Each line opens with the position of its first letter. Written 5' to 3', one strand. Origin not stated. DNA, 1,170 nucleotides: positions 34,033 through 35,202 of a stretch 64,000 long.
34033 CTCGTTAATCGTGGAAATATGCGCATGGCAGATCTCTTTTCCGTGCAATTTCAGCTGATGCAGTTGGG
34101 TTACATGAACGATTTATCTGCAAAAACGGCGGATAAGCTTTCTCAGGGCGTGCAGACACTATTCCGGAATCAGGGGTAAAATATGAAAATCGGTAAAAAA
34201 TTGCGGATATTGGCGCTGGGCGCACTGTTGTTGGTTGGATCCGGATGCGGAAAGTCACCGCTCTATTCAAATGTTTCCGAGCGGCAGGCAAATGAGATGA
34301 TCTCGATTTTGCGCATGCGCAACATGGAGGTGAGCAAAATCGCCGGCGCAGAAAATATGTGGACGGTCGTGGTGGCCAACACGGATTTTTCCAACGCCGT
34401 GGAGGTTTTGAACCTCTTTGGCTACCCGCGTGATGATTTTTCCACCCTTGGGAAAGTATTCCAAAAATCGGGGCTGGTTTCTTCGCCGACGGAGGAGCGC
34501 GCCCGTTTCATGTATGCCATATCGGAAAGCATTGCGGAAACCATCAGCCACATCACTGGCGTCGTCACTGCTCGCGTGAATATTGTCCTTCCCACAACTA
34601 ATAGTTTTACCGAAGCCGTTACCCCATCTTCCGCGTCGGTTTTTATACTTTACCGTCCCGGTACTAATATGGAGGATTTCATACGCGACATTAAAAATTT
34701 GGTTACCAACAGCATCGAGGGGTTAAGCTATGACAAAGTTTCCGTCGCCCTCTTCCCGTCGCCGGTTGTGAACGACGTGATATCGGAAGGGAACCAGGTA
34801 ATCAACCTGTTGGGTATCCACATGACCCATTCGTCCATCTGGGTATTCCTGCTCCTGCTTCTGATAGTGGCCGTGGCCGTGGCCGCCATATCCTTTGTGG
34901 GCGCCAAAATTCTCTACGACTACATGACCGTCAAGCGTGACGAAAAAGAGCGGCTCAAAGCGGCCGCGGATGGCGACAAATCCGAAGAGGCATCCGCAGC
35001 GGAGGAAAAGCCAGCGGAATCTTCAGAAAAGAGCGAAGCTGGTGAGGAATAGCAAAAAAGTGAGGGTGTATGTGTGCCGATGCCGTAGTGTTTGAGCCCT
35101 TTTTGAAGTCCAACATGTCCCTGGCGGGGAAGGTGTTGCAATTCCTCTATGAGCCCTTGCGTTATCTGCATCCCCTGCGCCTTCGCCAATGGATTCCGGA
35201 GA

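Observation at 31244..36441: Stand-alone half of a non-flagellar T3SS: sctD-E-F-G-I-J-K-L operon with Yersinia virC-like order but no secretin, ATPase or export gate nearby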

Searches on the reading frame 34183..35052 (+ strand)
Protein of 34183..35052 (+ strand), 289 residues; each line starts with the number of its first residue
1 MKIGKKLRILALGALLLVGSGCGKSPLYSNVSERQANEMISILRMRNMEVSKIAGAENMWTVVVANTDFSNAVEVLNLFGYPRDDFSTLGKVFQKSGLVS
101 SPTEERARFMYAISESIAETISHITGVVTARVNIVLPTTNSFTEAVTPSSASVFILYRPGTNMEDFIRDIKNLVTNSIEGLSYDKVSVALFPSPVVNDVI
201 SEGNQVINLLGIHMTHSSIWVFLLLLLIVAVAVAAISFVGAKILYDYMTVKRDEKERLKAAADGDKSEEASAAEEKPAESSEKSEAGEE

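Call 3: search_protein_families(library=pfam, proteins=[window:34183-35052:+], max_evalue=0.1)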
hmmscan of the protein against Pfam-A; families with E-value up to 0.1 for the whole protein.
window:34183-35052:+ (289 aa): 1 family
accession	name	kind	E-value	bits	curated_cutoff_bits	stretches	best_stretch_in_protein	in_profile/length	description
PF01514.23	YscJ_FliF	-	2.3e-25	89.9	24.4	1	25-188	7-169/179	Secretory protein of YscJ/FliF family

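Call 4: search_protein_families(library=ncbifam, proteins=[window:34183-35052:+], max_evalue=0.1)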
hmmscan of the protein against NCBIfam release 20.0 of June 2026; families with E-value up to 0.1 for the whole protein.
window:34183-35052:+ (289 aa): 6 families
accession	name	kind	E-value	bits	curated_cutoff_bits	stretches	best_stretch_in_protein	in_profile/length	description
TIGR02544.1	III_secr_YscJ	equivalog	1e-62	211.3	161.95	1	9-194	4-189/193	type III secretion system inner membrane ring lipoprotein SctJ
NF011875.1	PRK15348.1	equivalog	2.8e-37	128.7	260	1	5-209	2-203/249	EscJ/YscJ/HrcJ family type III secretion inner membrane ring protein SsaJ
NF011852.0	PRK15324.1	equivalog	3e-26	92.4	261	1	15-238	9-229/252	EscJ/YscJ/HrcJ family type III secretion inner membrane ring protein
TIGR00206.1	fliF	equivalog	2.8e-11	43.1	129.75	1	104-188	127-212/555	flagellar basal-body MS-ring/collar protein FliF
NF045892.1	ICE_Mbov_0399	equivalog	0.068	12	170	1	139-186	405-452/714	Mbov_0399 family ICE element protein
TIGR02209.1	ftsL_broad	equivalog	0.085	12.8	42.45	0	223-262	4-43/85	cell division protein FtsL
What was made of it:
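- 34183..35052 (+): sctJ: inner-membrane ring lipoprotein with a C-terminal TM segment. FliF model only 43 bits (call 4).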

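Call 8: find_encoding_contigs(protein=window:34183-35052:+, flank=10000, max_places=6)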
Protein window:34183-35052:+ (289 aa): 1 contig read that carries it; 1 place shown.
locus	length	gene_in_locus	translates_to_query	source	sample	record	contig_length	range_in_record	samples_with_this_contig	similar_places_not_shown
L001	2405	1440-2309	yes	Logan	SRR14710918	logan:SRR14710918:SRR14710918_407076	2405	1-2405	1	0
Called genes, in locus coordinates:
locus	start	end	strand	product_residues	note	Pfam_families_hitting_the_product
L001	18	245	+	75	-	-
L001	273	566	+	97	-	PF09392:T3SS_needle_F (weak)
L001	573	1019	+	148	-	-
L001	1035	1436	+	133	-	PF09392:T3SS_needle_F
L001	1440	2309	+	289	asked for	PF01514:YscJ_FliF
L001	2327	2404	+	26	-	?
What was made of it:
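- A separate Logan assembly of SRR14710918 reproduces the internal E-J stretch (call 8).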

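Call 9: find_homologous_proteins(query=window:34183-35052:+)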
Query window:34183-35052:+ (289 aa): 854 proteins with E <= 0.001 among 8000 candidates; the best 120 are listed.
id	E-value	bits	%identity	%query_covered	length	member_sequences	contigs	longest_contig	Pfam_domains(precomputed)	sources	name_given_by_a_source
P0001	6.3e-179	611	100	100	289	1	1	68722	PF01514.24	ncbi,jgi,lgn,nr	ncbi:MAG: type III secretion inner membrane ring lipoprotein SctJ [Puniceicoccales bacterium]|jgi:ty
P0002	1.4e-155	534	89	100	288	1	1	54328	PF01514.24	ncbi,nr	ncbi:MAG: type III secretion inner membrane ring lipoprotein SctJ [Puniceicoccales bacterium]|nr:typ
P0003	1.4e-155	534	89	100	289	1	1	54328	PF01514.24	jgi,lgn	jgi:type III secretion protein J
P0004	9.2e-153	525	87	100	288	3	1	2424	PF01514.24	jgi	jgi:type III secretion protein J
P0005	4.6e-151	519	86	100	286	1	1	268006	PF01514.24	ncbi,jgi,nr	ncbi:MAG: type III secretion inner membrane ring lipoprotein SctJ [Puniceicoccales bacterium]|jgi:ty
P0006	7.9e-145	499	81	100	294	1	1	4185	PF01514.24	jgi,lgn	jgi:type III secretion protein J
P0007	7.9e-118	411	72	89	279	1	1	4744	PF01514.24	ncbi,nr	ncbi:MAG: type III secretion inner membrane ring lipoprotein SctJ [Puniceicoccales bacterium]|nr:typ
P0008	8.0e-118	411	72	89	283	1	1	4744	PF01514.24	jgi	jgi:type III secretion protein J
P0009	9.6e-107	374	64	85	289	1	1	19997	PF01514.24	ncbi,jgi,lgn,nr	ncbi:MAG: type III secretion inner membrane ring lipoprotein SctJ [Puniceicoccales bacterium]|jgi:ty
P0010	1.6e-105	370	66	82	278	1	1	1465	PF01514.24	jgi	jgi:type III secretion protein J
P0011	5.7e-105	368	59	99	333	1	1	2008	PF01514.24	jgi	jgi:type III secretion protein J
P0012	1.3e-104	367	62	94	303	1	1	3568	PF01514.24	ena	-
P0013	1.8e-104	367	71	84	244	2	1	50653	PF01514.24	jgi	jgi:type III secretion protein J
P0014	5.0e-103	362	64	90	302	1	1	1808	PF01514.24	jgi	jgi:type III secretion protein J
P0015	6.0e-103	362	63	90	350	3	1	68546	PF01514.24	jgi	jgi:type III secretion protein J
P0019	8.3e-100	351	66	81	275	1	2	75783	PF01514.24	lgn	-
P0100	9.9e-58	214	45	78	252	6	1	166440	PF01514.24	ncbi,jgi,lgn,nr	ncbi:MAG: type III secretion inner membrane ring lipoprotein SctJ [Puniceicoccales bacterium]|jgi:ty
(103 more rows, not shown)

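Call 10: find_encoding_contigs(protein=P0005, flank=10000, max_places=2)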
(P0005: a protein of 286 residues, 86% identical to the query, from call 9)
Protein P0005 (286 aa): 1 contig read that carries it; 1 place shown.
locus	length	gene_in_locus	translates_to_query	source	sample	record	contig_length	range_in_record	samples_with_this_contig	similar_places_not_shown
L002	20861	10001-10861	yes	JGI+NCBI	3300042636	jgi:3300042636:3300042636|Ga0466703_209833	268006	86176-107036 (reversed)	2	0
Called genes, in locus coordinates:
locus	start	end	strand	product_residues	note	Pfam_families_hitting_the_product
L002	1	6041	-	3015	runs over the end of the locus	PF12340:DUF3638 (weak)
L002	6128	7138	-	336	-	PF01266:DAO (faint), PF03486:HI0933_like (faint), PF07992:Pyr_redox_2, PF12831:FAD_oxidored (faint), PF13738:Pyr_redox_3, PF00070:Pyr_redox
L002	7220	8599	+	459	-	PF16697:Yop-YscD_cpl, PF00498:FHA, PF16693:Yop-YscD_ppl_1st (faint), PF21937:Yop-YscD_ppl_2nd (weak), PF23893:Y4YQ_C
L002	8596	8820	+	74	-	-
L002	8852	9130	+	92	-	-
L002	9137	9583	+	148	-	-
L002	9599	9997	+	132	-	PF09392:T3SS_needle_F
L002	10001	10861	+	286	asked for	PF01514:YscJ_FliF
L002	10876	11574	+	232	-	-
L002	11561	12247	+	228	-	PF06188:HrpE (weak), PF06635:T3SS_SCTL, PF02108:FliH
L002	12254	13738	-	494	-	-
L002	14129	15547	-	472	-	PF02646:RmuC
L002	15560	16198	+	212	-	-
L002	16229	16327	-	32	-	-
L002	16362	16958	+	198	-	PF01832:Glucosaminidase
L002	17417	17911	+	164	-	-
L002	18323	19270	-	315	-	-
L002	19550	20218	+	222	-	PF01386:Ribosomal_L25p, PF14693:Ribosomal_TL5_C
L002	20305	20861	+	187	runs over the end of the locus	PF01195:Pept_tRNA_hydro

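Call 11: find_encoding_contigs(protein=P0100, flank=10000, max_places=2)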
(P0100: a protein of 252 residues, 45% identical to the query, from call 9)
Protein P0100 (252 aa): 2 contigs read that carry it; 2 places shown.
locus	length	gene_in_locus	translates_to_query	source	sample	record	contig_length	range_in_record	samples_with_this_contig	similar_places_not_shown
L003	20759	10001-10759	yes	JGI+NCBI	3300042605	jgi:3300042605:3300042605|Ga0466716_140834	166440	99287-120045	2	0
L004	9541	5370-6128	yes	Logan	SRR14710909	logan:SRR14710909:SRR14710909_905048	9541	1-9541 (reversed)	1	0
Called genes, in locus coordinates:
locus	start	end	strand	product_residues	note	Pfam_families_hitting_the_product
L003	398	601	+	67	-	PF00313:CSD, PF08206:OB_RNB (weak)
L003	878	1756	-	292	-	PF02629:CoA_binding, PF13607:Succ_CoA_lig, PF00549:Ligase_CoA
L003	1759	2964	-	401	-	PF08442:ATP-grasp_2, PF24948:Citrate_synth_N, PF00549:Ligase_CoA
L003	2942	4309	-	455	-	PF00309:Sigma54_AID, PF04963:Sigma54_CBD, PF04552:Sigma54_DBD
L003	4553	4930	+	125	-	-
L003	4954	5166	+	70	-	-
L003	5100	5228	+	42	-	-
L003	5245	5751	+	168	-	-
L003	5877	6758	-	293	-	-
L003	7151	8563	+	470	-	PF16697:Yop-YscD_cpl, PF21937:Yop-YscD_ppl_2nd (faint), PF23893:Y4YQ_C (faint)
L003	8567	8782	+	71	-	-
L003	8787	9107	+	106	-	-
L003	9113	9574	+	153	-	PF09613:HrpB1_HrpK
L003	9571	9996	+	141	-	PF09392:T3SS_needle_F (weak)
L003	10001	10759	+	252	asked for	PF01514:YscJ_FliF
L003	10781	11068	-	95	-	-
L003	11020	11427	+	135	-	-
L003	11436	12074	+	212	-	PF06188:HrpE (weak), PF06635:T3SS_SCTL, PF02108:FliH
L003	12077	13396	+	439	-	PF02874:ATP-synt_ab_N, PF00006:ATP-synt_ab, PF18269:T3SS_ATPase_C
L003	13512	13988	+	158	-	PF07321:YscO, PF16789:YscO-like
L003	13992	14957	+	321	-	PF09483:HpaP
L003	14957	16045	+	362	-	PF28396:SepQ_C, PF01052:FliMN_C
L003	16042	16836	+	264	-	PF00813:FliP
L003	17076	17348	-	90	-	-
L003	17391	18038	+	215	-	PF00132:Hexapep (weak), PF25084:LbH_EIF2B, PF25087:GMPPB_C, PF00132:Hexapep (weak)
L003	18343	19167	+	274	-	PF02517:Rce1-like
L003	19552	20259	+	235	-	PF07690:MFS_1 (weak)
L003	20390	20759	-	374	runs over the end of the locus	PF01041:DegT_DnrJ_EryC1, PF01053:Cys_Met_Meta_PP (faint)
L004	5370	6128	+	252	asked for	PF01514:YscJ_FliF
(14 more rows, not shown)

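Call 12: list_cluster_members(proteins=[P0001, P0005, P0002])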
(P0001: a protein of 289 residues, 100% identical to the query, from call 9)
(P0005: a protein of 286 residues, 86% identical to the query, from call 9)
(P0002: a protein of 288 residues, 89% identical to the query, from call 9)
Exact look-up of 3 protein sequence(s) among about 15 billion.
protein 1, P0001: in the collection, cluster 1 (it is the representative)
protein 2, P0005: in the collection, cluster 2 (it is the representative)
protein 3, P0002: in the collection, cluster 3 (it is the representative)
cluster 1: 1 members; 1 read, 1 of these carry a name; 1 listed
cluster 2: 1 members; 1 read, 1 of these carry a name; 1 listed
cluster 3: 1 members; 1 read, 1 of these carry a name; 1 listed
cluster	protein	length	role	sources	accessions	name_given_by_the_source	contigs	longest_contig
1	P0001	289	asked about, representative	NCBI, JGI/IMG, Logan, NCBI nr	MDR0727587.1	MAG: type III secretion inner membrane ring lipoprotein SctJ [Puniceicoccales bacterium] | type III secretion protein J | type III secretion inner membrane ring lipoprotein SctJ [Puniceicoccales bacterium]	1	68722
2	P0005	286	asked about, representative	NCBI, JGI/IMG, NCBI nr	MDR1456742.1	MAG: type III secretion inner membrane ring lipoprotein SctJ [Puniceicoccales bacterium] | type III secretion protein J | type III secretion inner membrane ring lipoprotein SctJ [Puniceicoccales bacterium]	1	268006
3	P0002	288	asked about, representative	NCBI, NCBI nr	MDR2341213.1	MAG: type III secretion inner membrane ring lipoprotein SctJ [Puniceicoccales bacterium] | type III secretion inner membrane ring lipoprotein SctJ [Puniceicoccales bacterium]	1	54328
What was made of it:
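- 34183..35052 (+): GenBank MDR0727587.1 is named SctJ (call 12). dN/dS 0.036.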

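Call 14: find_homologous_proteins(query=L003:12077-13396:+)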
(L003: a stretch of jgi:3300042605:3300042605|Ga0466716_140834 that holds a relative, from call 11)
Query L003:12077-13396:+ (439 aa): 8000 proteins with E <= 0.001 among 8000 candidates; the best 120 are listed.
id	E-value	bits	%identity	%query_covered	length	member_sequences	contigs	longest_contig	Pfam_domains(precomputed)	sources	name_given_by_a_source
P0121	2.4e-275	931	98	100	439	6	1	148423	PF18269.7,PF02874.30,PF00006.32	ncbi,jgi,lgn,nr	ncbi:MAG: type III secretion system ATPase SctN [Puniceicoccales bacterium]|jgi:type III secretion p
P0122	5.9e-255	864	92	100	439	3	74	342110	PF18269.7,PF02874.30,PF00006.32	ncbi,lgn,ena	-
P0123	2.1e-237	806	85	100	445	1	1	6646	PF18269.7,PF02874.30,PF00006.32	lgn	-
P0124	3.4e-236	802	83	100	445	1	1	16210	PF18269.7,PF02874.30,PF00006.32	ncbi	-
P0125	1.8e-235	800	82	100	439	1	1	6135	PF18269.7,PF02874.30,PF00006.32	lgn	-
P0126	6.4e-235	798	82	100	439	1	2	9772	PF18269.7,PF02874.30,PF00006.32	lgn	-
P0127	5.5e-232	788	80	100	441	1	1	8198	PF18269.7,PF02874.30,PF00006.32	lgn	-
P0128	1.0e-231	787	81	99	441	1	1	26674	PF18269.7,PF02874.30,PF00006.32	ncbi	-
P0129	3.4e-231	785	80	100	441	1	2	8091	PF18269.7,PF02874.30,PF00006.32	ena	-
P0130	4.7e-231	785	81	99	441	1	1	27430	PF18269.7,PF02874.30,PF00006.32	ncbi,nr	ncbi:MAG: type III secretion system ATPase SctN [Opitutales bacterium]|nr:type III secretion system 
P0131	6.3e-231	785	80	99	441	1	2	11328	PF18269.7,PF02874.30,PF00006.32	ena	-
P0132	1.0e-230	784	81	100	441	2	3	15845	PF18269.7,PF02874.30,PF00006.32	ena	-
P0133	1.4e-230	783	80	100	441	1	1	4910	PF18269.7,PF02874.30,PF00006.32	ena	-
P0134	2.1e-230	783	80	99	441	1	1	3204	PF18269.7,PF02874.30,PF00006.32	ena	-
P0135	2.2e-230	783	79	100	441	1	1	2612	PF18269.7,PF02874.30,PF00006.32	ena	-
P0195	1.2e-204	698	74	98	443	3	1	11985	PF18269.7,PF02874.30,PF00006.32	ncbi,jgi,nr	ncbi:MAG: type III secretion system ATPase SctN [Puniceicoccales bacterium]|jgi:type III secretion p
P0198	2.6e-204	697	73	98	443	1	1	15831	PF18269.7,PF02874.30,PF00006.32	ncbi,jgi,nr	ncbi:MAG: type III secretion system ATPase SctN [Puniceicoccales bacterium]|jgi:type III secretion p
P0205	3.7e-202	690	71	99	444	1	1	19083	PF18269.7,PF02874.30,PF00006.32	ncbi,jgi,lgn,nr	ncbi:MAG: type III secretion system ATPase SctN [Puniceicoccales bacterium]|jgi:type III secretion p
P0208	5.3e-202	689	72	98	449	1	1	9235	PF18269.7,PF02874.30,PF00006.32,PF22919.2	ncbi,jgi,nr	ncbi:MAG: type III secretion system ATPase SctN [Puniceicoccales bacterium]|jgi:type III secretion p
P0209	7.0e-202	689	72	98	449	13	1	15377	PF18269.7,PF02874.30,PF00006.32,PF22919.2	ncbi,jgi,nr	ncbi:MAG: type III secretion system ATPase SctN [Puniceicoccales bacterium]|jgi:type III secretion p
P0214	1.3e-201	688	71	98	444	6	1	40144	PF18269.7,PF02874.30,PF00006.32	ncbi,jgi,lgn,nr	ncbi:MAG: type III secretion system ATPase SctN [Puniceicoccales bacterium]|jgi:type III secretion p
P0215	2.0e-201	687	72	98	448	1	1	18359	PF18269.7,PF02874.30,PF00006.32,PF22919.2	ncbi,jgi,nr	ncbi:MAG: type III secretion system ATPase SctN [Puniceicoccales bacterium]|jgi:type III secretion p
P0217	2.1e-201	687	71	99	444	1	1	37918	PF18269.7,PF02874.30,PF00006.32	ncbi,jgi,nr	ncbi:MAG: type III secretion system ATPase SctN [Puniceicoccales bacterium]|jgi:type III secretion p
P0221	2.9e-201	687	71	98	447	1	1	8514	PF18269.7,PF02874.30,PF00006.32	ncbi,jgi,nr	ncbi:MAG: type III secretion system ATPase SctN [Puniceicoccales bacterium]|jgi:type III secretion p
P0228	1.5e-200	685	71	98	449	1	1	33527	PF18269.7,PF02874.30,PF00006.32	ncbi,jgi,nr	ncbi:MAG: type III secretion system ATPase SctN [Puniceicoccales bacterium]|jgi:type III secretion p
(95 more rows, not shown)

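Call 15: list_cluster_members(proteins=[P0195, P0198, P0208, P0209, P0214, P0215, P0217, P0221, P0228, P0205])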
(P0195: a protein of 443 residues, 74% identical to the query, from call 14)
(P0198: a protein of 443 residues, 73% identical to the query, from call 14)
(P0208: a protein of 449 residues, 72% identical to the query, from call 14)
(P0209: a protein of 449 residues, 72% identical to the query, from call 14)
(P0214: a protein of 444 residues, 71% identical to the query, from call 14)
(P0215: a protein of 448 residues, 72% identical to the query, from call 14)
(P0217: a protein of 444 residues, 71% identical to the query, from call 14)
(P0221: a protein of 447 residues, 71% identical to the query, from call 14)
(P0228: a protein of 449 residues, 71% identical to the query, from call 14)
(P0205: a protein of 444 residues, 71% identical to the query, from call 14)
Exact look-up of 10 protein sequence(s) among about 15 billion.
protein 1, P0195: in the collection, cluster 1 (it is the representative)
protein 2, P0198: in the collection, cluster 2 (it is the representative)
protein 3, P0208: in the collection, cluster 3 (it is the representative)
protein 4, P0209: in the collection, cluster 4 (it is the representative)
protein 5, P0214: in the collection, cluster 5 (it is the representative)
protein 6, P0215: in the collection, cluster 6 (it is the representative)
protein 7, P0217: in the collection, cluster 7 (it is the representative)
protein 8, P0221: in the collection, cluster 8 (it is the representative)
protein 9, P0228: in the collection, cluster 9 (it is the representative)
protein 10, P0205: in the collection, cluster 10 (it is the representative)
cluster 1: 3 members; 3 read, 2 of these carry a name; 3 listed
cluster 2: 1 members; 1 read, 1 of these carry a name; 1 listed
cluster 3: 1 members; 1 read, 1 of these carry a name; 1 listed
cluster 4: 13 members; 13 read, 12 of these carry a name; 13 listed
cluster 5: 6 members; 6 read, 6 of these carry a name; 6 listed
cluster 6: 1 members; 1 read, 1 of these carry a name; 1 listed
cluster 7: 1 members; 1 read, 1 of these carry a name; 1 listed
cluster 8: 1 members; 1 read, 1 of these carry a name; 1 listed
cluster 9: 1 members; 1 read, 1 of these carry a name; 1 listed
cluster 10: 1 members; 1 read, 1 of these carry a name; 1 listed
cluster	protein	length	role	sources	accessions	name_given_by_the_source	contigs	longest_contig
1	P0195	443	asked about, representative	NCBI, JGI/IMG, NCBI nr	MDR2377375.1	MAG: type III secretion system ATPase SctN [Puniceicoccales bacterium] | type III secretion protein N (ATPase) | type III secretion system ATPase SctN [Puniceicoccales bacterium]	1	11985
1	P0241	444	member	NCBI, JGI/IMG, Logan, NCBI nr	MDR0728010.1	MAG: type III secretion system ATPase SctN [Puniceicoccales bacterium] | type III secretion protein N (ATPase) | type III secretion system ATPase SctN [Puniceicoccales bacterium]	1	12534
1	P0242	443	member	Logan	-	-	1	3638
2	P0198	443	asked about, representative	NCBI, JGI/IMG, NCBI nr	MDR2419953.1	MAG: type III secretion system ATPase SctN [Puniceicoccales bacterium] | type III secretion protein N (ATPase) | type III secretion system ATPase SctN [Puniceicoccales bacterium]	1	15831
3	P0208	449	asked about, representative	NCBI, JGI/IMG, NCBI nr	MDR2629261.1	MAG: type III secretion system ATPase SctN [Puniceicoccales bacterium] | type III secretion protein N (ATPase) | type III secretion system ATPase SctN [Puniceicoccales bacterium]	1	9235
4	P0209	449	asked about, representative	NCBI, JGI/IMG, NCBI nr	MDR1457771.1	MAG: type III secretion system ATPase SctN [Puniceicoccales bacterium] | type III secretion protein N (ATPase) | type III secretion system ATPase SctN [Puniceicoccales bacterium]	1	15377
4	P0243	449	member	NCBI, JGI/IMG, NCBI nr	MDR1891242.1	MAG: type III secretion system ATPase SctN [Puniceicoccales bacterium] | type III secretion protein N (ATPase) | type III secretion system ATPase SctN [Puniceicoccales bacterium]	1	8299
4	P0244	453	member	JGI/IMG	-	type III secretion protein N (ATPase)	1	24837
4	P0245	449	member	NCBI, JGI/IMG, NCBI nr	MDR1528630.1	MAG: type III secretion system ATPase SctN [Puniceicoccales bacterium] | type III secretion protein N (ATPase) | type III secretion system ATPase SctN [Puniceicoccales bacterium]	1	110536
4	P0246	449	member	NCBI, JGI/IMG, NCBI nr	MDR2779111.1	MAG: type III secretion system ATPase SctN [Puniceicoccales bacterium] | type III secretion protein N (ATPase) | type III secretion system ATPase SctN [Puniceicoccales bacterium]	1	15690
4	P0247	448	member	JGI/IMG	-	type III secretion protein N (ATPase)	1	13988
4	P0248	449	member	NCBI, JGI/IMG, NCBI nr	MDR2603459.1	MAG: type III secretion system ATPase SctN [Puniceicoccales bacterium] | type III secretion protein N (ATPase) | type III secretion system ATPase SctN [Puniceicoccales bacterium]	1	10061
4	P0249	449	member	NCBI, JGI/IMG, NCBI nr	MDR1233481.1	MAG: type III secretion system ATPase SctN [Puniceicoccales bacterium] | type III secretion protein N (ATPase) | type III secretion system ATPase SctN [Puniceicoccales bacterium]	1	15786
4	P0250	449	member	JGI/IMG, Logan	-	type III secretion protein N (ATPase)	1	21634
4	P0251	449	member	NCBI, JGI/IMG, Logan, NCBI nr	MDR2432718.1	MAG: type III secretion system ATPase SctN [Puniceicoccales bacterium] | type III secretion protein N (ATPase) | type III secretion system ATPase SctN [Puniceicoccales bacterium]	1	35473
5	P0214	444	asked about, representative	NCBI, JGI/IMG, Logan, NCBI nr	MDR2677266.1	MAG: type III secretion system ATPase SctN [Puniceicoccales bacterium] | type III secretion protein N (ATPase) | type III secretion system ATPase SctN [Puniceicoccales bacterium]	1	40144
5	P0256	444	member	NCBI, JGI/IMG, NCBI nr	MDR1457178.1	MAG: type III secretion system ATPase SctN [Puniceicoccales bacterium] | type III secretion protein N (ATPase) | type III secretion system ATPase SctN [Puniceicoccales bacterium]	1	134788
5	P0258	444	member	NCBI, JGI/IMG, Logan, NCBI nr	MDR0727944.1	MAG: type III secretion system ATPase SctN [Puniceicoccales bacterium] | type III secretion protein N (ATPase) | type III secretion system ATPase SctN [Puniceicoccales bacterium]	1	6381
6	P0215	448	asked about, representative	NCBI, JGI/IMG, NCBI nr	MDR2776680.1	MAG: type III secretion system ATPase SctN [Puniceicoccales bacterium] | type III secretion protein N (ATPase) | type III secretion system ATPase SctN [Puniceicoccales bacterium]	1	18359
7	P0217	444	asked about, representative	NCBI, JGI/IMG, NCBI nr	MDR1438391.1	MAG: type III secretion system ATPase SctN [Puniceicoccales bacterium] | type III secretion protein N (ATPase) | type III secretion system ATPase SctN [Puniceicoccales bacterium]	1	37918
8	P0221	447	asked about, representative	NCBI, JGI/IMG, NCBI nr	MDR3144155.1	MAG: type III secretion system ATPase SctN [Puniceicoccales bacterium] | type III secretion protein N (ATPase) | type III secretion system ATPase SctN [Puniceicoccales bacterium]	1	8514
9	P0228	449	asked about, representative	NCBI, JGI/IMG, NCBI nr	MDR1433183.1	MAG: type III secretion system ATPase SctN [Puniceicoccales bacterium] | type III secretion protein N (ATPase) | type III secretion system ATPase SctN [Puniceicoccales bacterium]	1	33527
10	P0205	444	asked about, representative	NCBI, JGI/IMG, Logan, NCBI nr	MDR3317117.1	MAG: type III secretion system ATPase SctN [Puniceicoccales bacterium] | type III secretion protein N (ATPase) | type III secretion system ATPase SctN [Puniceicoccales bacterium]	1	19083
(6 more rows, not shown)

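Call 16: find_encoding_contigs(protein=P0258, flank=10000, max_places=3)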
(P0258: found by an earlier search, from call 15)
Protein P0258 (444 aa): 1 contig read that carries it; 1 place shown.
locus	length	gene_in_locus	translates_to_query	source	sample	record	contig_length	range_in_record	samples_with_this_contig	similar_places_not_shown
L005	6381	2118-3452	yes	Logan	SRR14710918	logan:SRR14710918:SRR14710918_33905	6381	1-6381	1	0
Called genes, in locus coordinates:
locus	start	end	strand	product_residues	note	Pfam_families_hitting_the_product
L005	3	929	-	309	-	?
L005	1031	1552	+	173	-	PF06271:RDD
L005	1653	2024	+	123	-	PF01245:Ribosomal_L19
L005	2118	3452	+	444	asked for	PF02874:ATP-synt_ab_N, PF00006:ATP-synt_ab, PF18269:T3SS_ATPase_C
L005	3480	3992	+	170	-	PF07321:YscO, PF16789:YscO-like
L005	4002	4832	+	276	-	-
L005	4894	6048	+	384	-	-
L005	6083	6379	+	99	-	?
